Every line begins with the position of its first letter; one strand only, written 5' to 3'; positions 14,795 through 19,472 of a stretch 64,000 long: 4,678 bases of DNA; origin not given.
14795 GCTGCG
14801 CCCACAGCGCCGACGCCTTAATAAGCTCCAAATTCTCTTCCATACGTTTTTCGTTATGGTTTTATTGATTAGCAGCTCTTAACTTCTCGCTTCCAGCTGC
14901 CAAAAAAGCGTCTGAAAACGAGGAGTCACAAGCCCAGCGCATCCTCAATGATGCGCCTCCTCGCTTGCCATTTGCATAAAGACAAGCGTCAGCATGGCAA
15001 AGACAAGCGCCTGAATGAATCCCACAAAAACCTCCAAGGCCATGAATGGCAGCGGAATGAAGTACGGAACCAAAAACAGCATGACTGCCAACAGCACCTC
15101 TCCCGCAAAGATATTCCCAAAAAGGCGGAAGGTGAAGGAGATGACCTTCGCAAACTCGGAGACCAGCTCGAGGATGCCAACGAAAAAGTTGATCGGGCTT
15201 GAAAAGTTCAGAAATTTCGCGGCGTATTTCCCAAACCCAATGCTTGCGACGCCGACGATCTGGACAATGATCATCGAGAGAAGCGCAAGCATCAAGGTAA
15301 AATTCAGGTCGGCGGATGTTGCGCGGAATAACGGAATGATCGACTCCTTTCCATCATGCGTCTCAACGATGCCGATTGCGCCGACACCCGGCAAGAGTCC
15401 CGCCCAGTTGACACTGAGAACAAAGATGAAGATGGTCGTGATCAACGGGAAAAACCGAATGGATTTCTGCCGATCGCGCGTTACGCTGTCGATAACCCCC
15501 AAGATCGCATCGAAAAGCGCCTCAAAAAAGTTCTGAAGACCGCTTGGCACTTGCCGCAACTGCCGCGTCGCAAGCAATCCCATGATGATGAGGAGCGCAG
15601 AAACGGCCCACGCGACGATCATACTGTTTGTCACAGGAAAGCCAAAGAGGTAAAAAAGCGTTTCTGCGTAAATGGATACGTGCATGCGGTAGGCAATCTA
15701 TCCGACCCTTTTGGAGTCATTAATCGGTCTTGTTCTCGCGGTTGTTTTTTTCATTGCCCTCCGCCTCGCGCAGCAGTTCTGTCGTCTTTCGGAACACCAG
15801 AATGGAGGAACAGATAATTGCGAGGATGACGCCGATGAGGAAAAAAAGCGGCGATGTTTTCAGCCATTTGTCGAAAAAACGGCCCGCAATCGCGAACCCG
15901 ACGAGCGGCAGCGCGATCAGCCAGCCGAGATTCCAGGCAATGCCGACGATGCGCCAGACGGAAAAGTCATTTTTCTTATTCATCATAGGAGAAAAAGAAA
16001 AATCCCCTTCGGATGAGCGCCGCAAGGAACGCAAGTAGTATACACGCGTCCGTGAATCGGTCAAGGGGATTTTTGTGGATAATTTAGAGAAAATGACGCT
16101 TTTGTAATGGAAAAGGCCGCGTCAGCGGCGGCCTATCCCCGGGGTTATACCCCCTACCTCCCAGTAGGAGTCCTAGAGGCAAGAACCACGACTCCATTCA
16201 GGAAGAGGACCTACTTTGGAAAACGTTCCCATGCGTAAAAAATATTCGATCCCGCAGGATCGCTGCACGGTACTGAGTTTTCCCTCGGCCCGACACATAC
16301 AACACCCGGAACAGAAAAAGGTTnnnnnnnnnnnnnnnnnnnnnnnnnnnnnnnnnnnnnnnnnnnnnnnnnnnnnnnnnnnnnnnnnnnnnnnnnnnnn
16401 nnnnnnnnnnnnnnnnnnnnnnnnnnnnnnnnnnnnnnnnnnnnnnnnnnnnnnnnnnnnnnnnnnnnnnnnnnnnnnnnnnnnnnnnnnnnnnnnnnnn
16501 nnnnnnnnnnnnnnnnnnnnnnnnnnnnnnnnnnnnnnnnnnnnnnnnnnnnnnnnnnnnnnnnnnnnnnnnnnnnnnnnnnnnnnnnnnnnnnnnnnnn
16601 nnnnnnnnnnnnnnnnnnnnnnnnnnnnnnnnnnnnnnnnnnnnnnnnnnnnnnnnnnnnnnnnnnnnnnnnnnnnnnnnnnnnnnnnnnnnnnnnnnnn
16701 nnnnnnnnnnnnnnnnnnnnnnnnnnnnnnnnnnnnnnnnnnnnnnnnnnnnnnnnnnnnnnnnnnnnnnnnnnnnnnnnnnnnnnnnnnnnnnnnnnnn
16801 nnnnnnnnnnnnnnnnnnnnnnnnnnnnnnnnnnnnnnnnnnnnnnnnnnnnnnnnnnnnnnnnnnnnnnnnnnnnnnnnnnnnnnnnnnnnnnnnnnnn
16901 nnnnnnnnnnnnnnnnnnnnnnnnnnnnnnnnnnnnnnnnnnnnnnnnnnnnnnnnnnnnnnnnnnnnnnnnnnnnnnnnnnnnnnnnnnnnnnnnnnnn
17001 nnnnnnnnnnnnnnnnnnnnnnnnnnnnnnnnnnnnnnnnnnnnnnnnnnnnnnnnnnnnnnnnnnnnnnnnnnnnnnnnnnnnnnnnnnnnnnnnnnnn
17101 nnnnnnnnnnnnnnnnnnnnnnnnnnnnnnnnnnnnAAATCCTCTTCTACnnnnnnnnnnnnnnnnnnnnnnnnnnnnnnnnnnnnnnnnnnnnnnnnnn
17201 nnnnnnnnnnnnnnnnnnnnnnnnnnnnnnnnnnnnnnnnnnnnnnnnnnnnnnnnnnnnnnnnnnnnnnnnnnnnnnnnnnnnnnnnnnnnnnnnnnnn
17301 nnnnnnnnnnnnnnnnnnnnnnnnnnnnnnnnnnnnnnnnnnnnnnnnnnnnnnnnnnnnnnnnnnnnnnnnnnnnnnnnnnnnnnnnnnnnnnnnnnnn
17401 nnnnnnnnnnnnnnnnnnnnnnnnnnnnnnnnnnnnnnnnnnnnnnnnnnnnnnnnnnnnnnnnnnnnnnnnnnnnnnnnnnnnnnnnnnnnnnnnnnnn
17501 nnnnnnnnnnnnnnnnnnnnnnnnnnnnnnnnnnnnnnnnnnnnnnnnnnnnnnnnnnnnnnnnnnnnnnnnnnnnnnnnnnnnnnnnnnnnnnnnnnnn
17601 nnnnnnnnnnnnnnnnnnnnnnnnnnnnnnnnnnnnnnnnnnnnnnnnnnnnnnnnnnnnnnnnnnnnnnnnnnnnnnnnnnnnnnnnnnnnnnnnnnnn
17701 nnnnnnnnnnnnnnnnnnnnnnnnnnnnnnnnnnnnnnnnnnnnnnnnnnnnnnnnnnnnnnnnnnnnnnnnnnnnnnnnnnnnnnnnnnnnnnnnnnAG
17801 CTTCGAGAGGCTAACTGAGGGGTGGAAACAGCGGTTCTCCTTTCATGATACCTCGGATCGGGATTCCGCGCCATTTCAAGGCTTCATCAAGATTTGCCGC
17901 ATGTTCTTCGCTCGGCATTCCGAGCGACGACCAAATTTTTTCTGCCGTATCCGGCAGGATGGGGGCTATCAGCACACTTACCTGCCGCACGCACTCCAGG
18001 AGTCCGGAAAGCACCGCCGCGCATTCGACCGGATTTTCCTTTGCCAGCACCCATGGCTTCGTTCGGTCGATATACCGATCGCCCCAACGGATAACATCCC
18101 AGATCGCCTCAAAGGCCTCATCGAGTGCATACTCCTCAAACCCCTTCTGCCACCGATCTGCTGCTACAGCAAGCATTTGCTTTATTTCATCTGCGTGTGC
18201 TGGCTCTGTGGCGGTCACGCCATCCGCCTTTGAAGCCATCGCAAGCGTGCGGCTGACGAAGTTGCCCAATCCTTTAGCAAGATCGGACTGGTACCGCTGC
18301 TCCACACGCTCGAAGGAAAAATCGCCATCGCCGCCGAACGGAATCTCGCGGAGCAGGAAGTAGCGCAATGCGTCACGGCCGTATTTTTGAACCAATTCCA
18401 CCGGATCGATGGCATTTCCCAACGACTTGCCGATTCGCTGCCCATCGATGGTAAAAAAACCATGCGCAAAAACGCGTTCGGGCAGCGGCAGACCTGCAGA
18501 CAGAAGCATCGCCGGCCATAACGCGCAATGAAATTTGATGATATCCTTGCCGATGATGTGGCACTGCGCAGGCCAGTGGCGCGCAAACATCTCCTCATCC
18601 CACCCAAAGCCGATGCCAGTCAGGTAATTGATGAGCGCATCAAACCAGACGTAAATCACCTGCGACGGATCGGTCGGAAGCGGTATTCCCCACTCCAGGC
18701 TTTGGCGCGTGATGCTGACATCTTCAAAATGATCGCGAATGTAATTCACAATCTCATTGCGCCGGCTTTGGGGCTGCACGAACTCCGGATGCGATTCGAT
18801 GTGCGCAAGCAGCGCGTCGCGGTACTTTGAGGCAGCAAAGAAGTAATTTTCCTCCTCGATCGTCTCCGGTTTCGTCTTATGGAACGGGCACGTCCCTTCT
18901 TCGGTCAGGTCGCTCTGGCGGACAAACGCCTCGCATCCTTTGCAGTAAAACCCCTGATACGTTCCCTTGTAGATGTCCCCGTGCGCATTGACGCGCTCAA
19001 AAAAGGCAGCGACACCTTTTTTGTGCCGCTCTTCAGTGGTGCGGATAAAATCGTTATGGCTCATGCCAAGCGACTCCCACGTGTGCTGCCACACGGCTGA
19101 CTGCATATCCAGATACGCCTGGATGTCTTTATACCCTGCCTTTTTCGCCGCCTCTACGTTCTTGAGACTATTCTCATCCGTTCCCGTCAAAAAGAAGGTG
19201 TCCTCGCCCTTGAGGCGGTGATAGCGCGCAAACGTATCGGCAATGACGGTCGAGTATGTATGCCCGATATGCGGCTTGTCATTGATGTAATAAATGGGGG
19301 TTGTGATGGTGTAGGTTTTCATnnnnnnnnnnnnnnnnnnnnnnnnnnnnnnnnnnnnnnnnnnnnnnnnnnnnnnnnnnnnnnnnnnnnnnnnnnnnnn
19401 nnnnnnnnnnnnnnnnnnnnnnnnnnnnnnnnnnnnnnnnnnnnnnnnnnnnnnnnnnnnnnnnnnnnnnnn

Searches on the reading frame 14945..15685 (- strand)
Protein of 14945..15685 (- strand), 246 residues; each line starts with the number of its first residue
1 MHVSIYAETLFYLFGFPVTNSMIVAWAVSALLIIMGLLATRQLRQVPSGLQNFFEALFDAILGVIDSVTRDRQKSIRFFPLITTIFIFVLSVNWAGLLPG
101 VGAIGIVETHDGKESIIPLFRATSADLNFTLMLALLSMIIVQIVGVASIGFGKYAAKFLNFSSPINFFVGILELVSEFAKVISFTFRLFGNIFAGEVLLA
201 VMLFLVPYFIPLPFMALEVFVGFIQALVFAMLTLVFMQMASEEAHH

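Call 56: search_protein_families(library=pfam, proteins=[window:14945-15685:-], max_evalue=0.0001)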
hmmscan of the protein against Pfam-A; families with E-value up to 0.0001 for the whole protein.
window:14945-15685:- (246 aa): 1 family
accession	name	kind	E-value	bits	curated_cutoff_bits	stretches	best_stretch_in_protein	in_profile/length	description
PF00119.25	ATP-synt_A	-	1.8e-44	152.7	33.9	1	22-238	1-217/217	ATP synthase A chain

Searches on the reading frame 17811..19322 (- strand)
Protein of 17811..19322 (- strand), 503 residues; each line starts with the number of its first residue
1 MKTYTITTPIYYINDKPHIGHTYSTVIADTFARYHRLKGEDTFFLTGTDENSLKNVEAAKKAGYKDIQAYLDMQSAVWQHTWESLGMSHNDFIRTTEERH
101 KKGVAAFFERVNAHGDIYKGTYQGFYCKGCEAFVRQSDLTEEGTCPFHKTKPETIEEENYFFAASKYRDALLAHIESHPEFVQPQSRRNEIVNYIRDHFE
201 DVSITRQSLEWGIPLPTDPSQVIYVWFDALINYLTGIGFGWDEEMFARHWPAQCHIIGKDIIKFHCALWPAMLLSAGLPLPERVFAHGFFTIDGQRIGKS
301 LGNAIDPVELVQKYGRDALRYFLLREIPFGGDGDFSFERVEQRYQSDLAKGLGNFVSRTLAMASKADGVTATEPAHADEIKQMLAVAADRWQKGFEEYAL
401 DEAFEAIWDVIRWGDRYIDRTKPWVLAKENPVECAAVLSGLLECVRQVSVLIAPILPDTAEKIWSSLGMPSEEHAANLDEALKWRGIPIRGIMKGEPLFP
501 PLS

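Call 64: find_encoding_contigs(protein=P0132, flank=10000, max_places=6)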
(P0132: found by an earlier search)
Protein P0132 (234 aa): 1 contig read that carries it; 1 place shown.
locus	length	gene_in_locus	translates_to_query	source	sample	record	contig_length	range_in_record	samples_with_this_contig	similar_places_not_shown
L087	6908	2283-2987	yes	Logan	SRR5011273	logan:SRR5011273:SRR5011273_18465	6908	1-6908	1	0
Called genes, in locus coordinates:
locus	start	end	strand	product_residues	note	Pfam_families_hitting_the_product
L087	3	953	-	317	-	?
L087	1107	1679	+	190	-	-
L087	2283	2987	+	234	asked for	-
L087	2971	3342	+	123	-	-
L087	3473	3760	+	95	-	-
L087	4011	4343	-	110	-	-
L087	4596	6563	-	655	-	PF01541:GIY-YIG, PF27096:UvrC_M, PF02151:UVR (weak), PF22920:UvrC_RNaseH, PF08459:UvrC_RNaseH_dom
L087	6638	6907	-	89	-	?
